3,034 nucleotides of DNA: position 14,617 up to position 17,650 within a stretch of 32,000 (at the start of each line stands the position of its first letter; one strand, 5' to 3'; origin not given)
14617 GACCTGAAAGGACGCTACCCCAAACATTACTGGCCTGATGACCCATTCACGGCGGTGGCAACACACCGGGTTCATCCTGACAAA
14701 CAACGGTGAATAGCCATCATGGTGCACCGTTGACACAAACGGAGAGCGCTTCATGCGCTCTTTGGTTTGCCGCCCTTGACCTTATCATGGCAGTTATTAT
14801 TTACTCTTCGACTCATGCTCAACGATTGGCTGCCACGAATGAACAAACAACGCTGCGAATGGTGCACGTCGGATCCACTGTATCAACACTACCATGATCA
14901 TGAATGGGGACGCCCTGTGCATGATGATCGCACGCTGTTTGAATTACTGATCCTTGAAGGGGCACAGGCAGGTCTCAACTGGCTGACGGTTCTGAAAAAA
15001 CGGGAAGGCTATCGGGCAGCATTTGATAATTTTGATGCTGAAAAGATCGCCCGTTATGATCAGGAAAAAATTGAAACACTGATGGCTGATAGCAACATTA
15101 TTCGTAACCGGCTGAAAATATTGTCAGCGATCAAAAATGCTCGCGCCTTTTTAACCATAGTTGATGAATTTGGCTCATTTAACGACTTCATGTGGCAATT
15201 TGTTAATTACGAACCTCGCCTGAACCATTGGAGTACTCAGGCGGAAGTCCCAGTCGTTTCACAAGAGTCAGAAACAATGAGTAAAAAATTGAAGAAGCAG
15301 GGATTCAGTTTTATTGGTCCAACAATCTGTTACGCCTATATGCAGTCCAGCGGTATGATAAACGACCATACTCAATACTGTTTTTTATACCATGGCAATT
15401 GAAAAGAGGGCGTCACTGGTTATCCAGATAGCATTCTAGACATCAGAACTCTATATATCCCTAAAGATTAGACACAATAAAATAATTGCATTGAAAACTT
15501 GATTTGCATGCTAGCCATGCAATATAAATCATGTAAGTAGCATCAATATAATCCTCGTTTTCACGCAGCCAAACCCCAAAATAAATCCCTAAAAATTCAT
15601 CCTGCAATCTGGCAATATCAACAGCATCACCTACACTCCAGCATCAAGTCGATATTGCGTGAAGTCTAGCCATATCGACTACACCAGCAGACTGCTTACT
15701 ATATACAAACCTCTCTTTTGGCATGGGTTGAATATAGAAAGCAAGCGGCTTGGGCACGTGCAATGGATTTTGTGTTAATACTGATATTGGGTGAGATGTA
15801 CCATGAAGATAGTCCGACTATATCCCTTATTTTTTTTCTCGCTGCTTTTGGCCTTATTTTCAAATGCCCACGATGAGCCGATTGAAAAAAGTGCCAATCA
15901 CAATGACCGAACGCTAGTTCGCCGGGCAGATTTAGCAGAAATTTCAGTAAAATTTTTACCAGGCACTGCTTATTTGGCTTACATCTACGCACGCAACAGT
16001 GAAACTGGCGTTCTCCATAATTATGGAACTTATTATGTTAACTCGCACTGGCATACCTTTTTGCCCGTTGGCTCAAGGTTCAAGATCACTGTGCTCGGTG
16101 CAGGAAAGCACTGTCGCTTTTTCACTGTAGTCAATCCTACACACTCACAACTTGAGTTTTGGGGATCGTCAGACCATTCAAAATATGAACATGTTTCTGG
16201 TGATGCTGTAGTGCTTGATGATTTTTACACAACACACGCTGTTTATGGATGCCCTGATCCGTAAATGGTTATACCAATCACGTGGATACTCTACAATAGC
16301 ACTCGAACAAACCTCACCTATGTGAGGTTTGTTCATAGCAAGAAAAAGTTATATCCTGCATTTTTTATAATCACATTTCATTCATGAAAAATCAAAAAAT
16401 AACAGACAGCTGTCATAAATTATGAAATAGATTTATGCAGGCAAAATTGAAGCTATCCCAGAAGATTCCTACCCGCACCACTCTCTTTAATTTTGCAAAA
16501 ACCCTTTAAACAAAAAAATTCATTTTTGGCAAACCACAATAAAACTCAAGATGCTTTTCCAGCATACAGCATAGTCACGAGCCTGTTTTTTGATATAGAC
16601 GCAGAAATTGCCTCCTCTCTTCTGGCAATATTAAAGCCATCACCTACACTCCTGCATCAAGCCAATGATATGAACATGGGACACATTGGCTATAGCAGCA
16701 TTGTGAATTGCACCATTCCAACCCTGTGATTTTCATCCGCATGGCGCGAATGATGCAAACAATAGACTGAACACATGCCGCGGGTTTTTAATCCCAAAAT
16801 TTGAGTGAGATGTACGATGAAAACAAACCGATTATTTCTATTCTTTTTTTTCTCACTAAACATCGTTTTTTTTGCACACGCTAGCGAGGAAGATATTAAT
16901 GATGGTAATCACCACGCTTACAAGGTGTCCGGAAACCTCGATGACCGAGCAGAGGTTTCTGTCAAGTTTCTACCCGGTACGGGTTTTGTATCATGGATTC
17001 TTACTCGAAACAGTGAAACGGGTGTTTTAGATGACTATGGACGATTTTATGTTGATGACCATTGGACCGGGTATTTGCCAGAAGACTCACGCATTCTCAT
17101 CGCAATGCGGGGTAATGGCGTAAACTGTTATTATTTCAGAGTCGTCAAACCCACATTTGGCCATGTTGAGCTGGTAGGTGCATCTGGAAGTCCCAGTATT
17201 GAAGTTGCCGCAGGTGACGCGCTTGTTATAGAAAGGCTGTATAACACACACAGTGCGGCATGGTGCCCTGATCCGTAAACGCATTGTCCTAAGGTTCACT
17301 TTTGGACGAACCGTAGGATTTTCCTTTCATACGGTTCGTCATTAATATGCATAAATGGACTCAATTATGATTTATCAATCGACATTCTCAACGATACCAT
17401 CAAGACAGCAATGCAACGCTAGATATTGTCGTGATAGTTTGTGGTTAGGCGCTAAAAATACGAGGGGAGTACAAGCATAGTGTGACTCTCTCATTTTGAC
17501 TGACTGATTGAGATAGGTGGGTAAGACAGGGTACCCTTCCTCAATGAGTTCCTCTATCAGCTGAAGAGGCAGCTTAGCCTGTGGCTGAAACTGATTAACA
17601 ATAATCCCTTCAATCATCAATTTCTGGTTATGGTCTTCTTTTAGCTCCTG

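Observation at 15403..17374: AT-rich islet between tag and parA with a tandemly duplicated gene for a small secreted two-cysteine protein of unrecognised family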

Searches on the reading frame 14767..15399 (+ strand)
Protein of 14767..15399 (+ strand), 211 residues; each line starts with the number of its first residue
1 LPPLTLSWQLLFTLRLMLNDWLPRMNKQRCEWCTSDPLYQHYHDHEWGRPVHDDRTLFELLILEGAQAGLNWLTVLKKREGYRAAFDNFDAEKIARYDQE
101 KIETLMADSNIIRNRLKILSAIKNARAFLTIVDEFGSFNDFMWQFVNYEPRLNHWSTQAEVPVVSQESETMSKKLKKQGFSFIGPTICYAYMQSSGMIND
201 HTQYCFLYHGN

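Call 4: search_protein_families(library=pfam, proteins=[window:14767-15399:+], max_evalue=1)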
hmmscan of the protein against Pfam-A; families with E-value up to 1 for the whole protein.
window:14767-15399:+ (211 aa): 2 families
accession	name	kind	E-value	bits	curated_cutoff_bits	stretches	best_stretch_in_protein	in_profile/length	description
PF03352.18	Adenine_glyco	-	5.8e-82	274.3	25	1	32-207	1-176/177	Methyladenine glycosylase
PF08785.16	Ku_PK_bind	-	0.12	13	25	1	99-145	27-73/120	Ku C terminal domain like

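Call 19: find_related_loci(query=window:14839-15399:+, collection=genome_contigs, flank=7000)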
Query window:14839-15399:+ (187 aa) in genome_contigs; peptide patterns used: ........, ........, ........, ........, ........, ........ (x = any residue, [..] = any of these).
589 stretches matched a pattern; 375 encode a relative of the query (tblastn E <= 1e-3); the best 80 are kept; 80 distinct loci.
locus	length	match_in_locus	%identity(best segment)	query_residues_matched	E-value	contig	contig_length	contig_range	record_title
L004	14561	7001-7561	91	1-187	3e-119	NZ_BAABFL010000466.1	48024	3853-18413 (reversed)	Kistimonas scapharcae strain JCM 17805 sequence466, whole genome shotgun sequence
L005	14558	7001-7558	82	1-186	2e-110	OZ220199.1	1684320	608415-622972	MAG: uncultured Kistimonas sp. isolate e62b7baa-360e-4d83-a82e-00d00317f5d4 genome assembly, chromosome: 2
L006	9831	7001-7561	80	1-187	7e-106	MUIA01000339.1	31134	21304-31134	MAG: Oceanospirillales bacterium LUC14_002_19_P2 _17, whole genome shotgun sequence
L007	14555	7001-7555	86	1-185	5e-116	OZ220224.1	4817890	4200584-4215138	MAG: uncultured Kistimonas sp. isolate 85cdd03d-db34-4338-bc11-e7a22193d3ac genome assembly, chromosome: 1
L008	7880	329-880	64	1-184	7e-84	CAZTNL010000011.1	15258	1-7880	MAG TPA_asm: uncultured Calditrichaceae bacterium isolate binchicken_co253_231 genome assembly, contig: NODE_2445_length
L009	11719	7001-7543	65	4-184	2e-82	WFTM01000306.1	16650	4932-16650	MAG: candidate division KSB1 bacterium isolate S139_20 k151_382175, whole genome shotgun sequence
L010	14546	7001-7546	60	3-184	5e-81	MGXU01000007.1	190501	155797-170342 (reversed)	MAG: Gammaproteobacteria bacterium RIFCSPHIGHO2_12_FULL_36_30 rifcsphigho2_12_scaffold_30, whole genome shotgun sequence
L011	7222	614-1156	62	5-185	1e-80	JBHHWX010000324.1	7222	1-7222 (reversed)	MAG: bacterium isolate D_3_bin.27 NODE_5690_length_7222_cov_6.832287, whole genome shotgun sequence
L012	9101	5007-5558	63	2-185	1e-80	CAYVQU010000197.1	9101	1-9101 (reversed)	MAG TPA_asm: uncultured Anaerolineales bacterium isolate SRP077602_co7_51 genome assembly, contig: NODE_33445_length_910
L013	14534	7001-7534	63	5-182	2e-80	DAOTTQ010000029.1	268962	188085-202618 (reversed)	MAG TPA_asm: Anaerolineae bacterium isolate F11_7 k119_1453542, whole genome shotgun sequence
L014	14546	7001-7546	64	3-184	7e-80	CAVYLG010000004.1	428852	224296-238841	MAG: Candidatus Omnitrophota bacterium isolate MFD01476.bin.2.120 genome assembly, contig: contig_28232, whole genome sh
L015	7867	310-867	61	1-186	2e-79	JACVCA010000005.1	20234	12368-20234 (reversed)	MAG: Alphaproteobacteria bacterium isolate Desfum bin_3_GBBB01 NODE_201_length_20234_cov_2.528025, whole genome shotgun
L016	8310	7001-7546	61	4-185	3e-79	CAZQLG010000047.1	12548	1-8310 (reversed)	MAG TPA_asm: uncultured Desulfococcus sp. isolate SRP191223_co2_72 genome assembly, contig: NODE_3816_length_12548_cov_2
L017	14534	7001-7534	61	4-181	3e-79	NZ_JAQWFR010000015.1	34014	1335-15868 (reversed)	MAG: Oceanicoccus sp. isolate cluster1_bin.102 k141_34257, whole genome shotgun sequence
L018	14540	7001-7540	64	3-182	7e-79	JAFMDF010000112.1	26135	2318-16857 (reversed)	MAG: Bacteroidetes bacterium isolate CPBay_Spr30G08_47 NODE_971_length_26135_cov_11.668980, whole genome shotgun sequenc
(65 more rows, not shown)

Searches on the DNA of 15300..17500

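Call 44: search_rna_families(source=window, start=15300, end=17500, threshold=evalue, max_evalue=10, show_alignments=3)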
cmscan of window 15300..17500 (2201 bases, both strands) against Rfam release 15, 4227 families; matches with E-value up to 10: 5.
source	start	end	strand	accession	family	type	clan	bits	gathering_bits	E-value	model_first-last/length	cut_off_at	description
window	16301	16362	-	RF02064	STnc370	Gene; sRNA;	-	22.8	54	6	1-71/71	no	Enterobacterial sRNA STnc370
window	16305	16373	+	RF00238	ctRNA_pND324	Gene; antisense;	-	21.4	45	5.3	1-86/86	no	ctRNA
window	16742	16770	+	RF00289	SNORND104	Gene; snRNA; snoRNA; CD-box;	CL00077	14.6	40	4.6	40-68/70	no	Small nucleolar RNA SNORD104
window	16299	16439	-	RF02637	EF0408_EF0409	Gene; sRNA;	-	13.4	440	1.7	1-412/412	no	Enterococcus sRNA EF0408_EF0409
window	17123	17279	+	RF02850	Ysr276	Gene; antisense;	-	11.8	100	2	1-195/195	no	Yersinia sRNA 276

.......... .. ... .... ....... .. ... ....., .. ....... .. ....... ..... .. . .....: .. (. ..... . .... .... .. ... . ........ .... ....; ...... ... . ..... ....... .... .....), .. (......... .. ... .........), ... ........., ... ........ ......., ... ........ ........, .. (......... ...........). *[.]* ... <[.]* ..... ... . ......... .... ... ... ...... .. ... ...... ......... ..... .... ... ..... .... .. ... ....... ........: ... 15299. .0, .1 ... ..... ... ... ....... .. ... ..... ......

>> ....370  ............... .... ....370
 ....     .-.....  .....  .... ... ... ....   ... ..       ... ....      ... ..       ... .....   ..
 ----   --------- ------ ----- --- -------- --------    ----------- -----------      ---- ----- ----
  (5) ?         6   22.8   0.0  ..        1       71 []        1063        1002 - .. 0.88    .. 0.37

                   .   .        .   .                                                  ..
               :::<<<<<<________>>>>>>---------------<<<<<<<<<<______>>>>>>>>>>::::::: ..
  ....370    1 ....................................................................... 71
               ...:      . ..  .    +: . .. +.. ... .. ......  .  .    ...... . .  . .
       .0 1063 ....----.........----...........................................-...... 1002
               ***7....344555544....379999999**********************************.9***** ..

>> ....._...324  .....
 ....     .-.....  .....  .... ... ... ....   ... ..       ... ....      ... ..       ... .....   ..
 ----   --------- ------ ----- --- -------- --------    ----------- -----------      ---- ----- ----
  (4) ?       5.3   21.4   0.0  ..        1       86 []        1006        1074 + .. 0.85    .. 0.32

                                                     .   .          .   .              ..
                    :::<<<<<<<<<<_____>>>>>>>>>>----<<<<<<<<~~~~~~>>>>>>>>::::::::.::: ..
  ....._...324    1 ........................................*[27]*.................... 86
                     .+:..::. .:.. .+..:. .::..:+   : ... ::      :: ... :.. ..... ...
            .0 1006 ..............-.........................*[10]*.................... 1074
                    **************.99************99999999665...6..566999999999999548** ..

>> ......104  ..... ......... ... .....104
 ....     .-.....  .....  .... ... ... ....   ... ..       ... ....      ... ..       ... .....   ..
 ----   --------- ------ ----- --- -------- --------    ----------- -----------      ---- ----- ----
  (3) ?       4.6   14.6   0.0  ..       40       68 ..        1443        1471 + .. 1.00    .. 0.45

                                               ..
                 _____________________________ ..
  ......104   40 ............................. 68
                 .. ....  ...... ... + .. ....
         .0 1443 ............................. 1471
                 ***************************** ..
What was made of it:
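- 15608..15802 (+): Conserved upstream module of copy A (promoter plus a roughly 160-nt leader). No Rfam match (call 44).
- On Any Rfam family (for the leader): Only chance-level hits (E 1.7-6) and none in the leader (call 44).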
